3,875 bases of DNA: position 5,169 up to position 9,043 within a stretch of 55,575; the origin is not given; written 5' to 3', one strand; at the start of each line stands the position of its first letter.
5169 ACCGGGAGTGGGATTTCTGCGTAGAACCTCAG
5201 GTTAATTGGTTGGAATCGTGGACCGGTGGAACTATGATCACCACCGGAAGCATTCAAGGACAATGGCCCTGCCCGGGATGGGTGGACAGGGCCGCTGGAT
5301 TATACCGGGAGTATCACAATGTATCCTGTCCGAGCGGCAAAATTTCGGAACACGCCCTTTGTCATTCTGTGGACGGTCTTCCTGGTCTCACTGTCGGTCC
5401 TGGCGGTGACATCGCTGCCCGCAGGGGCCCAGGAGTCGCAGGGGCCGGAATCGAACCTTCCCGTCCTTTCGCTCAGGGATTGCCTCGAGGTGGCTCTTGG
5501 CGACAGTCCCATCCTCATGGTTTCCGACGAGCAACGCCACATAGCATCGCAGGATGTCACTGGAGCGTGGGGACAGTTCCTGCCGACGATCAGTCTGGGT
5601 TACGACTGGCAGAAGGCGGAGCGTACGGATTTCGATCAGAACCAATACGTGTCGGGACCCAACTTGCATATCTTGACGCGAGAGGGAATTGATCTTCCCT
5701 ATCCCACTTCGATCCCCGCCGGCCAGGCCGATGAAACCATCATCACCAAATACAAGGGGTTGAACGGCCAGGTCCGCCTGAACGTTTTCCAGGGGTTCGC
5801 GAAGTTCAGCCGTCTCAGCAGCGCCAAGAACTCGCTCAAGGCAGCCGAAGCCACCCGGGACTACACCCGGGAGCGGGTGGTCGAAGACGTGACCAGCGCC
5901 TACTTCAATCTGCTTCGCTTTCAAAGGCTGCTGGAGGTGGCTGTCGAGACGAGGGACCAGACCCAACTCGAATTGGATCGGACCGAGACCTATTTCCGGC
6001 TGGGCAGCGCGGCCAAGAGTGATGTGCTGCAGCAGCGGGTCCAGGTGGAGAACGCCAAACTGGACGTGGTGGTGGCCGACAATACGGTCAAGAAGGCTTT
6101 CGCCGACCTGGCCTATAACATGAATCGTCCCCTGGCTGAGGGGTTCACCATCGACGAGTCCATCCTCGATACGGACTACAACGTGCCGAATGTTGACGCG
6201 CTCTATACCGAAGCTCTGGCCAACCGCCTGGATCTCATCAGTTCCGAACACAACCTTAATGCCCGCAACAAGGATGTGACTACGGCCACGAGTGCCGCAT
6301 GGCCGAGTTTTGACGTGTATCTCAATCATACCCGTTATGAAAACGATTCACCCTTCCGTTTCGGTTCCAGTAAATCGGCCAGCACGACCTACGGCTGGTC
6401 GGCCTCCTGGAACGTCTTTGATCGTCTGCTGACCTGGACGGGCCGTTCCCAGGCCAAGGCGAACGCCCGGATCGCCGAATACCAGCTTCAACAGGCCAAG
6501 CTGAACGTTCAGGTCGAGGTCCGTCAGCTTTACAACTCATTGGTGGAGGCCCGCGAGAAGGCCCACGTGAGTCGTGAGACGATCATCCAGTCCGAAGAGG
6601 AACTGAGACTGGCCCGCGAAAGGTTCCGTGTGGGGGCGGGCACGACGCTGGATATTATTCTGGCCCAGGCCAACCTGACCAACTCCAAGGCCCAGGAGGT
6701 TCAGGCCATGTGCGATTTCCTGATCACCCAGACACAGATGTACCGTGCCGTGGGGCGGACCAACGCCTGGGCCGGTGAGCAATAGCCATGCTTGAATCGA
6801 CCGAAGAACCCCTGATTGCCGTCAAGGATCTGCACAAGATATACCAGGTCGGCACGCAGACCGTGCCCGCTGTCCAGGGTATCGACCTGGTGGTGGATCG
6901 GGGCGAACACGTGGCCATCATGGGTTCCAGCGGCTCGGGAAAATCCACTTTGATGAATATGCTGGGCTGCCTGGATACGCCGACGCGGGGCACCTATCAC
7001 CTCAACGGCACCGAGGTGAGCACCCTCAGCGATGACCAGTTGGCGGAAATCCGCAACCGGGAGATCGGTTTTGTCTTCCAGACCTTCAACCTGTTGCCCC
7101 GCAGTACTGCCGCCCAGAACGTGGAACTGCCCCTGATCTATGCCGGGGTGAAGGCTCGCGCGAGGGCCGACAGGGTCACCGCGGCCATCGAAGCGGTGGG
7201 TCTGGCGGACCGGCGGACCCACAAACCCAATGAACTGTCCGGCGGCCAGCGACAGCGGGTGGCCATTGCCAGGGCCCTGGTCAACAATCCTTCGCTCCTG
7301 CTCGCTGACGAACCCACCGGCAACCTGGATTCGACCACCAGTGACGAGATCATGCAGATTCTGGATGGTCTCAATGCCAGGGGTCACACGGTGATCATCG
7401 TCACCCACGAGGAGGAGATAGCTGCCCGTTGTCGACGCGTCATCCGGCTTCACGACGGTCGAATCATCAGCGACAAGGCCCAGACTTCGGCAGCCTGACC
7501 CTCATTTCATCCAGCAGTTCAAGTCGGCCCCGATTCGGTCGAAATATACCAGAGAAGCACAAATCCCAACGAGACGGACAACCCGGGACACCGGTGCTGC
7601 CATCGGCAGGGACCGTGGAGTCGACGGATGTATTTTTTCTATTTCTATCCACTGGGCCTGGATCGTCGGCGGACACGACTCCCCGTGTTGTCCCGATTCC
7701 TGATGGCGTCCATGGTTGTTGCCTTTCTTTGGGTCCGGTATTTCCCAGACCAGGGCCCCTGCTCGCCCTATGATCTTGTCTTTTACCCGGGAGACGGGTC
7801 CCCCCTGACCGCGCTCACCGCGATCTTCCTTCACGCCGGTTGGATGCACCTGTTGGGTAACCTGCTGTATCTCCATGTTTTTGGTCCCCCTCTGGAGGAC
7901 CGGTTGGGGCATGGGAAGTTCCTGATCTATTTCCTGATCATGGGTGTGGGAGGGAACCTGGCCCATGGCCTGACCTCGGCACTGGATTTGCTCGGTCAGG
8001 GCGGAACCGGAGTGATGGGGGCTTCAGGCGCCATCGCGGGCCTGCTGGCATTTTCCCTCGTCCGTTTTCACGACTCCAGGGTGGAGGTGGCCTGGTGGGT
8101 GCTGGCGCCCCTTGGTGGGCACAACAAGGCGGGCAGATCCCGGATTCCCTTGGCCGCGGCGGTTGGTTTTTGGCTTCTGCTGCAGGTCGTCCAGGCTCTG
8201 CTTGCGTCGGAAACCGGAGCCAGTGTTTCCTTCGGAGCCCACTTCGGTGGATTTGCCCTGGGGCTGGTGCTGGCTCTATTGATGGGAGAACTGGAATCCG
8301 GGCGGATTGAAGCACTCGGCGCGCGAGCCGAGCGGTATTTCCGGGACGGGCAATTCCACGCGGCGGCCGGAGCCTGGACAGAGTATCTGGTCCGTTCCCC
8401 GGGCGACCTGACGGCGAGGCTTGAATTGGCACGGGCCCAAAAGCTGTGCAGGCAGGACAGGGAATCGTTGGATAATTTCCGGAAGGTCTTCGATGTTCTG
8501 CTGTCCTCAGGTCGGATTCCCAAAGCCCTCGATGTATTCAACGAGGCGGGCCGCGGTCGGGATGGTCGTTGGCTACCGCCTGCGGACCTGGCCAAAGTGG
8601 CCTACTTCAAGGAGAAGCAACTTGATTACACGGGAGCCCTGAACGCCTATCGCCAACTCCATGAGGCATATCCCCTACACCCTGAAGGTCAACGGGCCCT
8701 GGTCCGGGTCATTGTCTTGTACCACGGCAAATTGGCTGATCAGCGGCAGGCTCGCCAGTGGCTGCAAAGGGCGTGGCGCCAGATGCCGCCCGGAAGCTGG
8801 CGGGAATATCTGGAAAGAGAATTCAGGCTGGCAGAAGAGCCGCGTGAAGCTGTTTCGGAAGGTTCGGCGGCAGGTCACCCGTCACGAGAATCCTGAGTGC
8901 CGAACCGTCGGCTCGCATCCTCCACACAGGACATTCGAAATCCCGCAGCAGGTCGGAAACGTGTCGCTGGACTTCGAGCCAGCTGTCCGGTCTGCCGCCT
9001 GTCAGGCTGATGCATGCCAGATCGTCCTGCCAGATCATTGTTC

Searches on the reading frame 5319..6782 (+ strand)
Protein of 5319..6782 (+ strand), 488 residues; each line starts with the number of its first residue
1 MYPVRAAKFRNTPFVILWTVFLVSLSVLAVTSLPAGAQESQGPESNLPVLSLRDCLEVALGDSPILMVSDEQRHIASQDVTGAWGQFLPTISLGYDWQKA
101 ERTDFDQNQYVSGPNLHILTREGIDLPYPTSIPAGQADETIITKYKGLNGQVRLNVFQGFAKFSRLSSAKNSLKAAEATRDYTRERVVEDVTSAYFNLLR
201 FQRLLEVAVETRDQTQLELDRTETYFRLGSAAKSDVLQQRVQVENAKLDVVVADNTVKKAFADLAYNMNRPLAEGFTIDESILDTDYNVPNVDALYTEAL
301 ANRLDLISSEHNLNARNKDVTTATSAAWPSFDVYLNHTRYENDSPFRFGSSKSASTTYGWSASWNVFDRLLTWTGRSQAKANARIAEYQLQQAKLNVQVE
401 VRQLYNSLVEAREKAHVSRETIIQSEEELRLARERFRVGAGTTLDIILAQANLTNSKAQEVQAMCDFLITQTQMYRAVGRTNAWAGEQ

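Call 23: search_protein_families(library=pfam, proteins=[window:5319-6782:+], max_evalue=0.00001)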
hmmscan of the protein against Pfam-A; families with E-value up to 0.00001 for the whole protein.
window:5319-6782:+ (488 aa): 1 family
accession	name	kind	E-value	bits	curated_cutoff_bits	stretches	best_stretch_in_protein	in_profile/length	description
PF02321.23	OEP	-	4.1e-60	203.2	22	2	293-479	2-187/187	Outer membrane efflux protein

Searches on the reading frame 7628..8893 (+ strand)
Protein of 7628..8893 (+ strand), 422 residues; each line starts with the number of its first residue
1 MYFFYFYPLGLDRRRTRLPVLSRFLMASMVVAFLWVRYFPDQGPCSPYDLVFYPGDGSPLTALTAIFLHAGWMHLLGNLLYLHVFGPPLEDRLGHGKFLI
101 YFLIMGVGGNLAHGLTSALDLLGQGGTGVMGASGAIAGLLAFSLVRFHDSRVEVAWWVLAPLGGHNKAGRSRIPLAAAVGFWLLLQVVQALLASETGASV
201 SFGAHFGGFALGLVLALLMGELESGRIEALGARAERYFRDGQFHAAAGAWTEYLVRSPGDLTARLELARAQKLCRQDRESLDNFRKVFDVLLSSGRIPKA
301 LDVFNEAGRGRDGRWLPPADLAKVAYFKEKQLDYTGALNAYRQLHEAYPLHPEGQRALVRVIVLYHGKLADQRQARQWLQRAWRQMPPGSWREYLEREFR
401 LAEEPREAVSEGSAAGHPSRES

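Call 23: search_protein_families(library=pfam, proteins=[window:7628-8893:+], max_evalue=0.00001)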
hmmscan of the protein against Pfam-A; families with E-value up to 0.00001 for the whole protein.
window:7628-8893:+ (422 aa): 2 families
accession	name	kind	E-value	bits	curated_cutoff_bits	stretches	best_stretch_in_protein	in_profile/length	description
PF01694.28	Rhomboid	-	3e-26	92.8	22.6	1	60-220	5-141/143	Rhomboid domain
PF13428.12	TPR_14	-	5e-06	27.1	23.5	0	228-270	2-44/44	Tetratricopeptide repeat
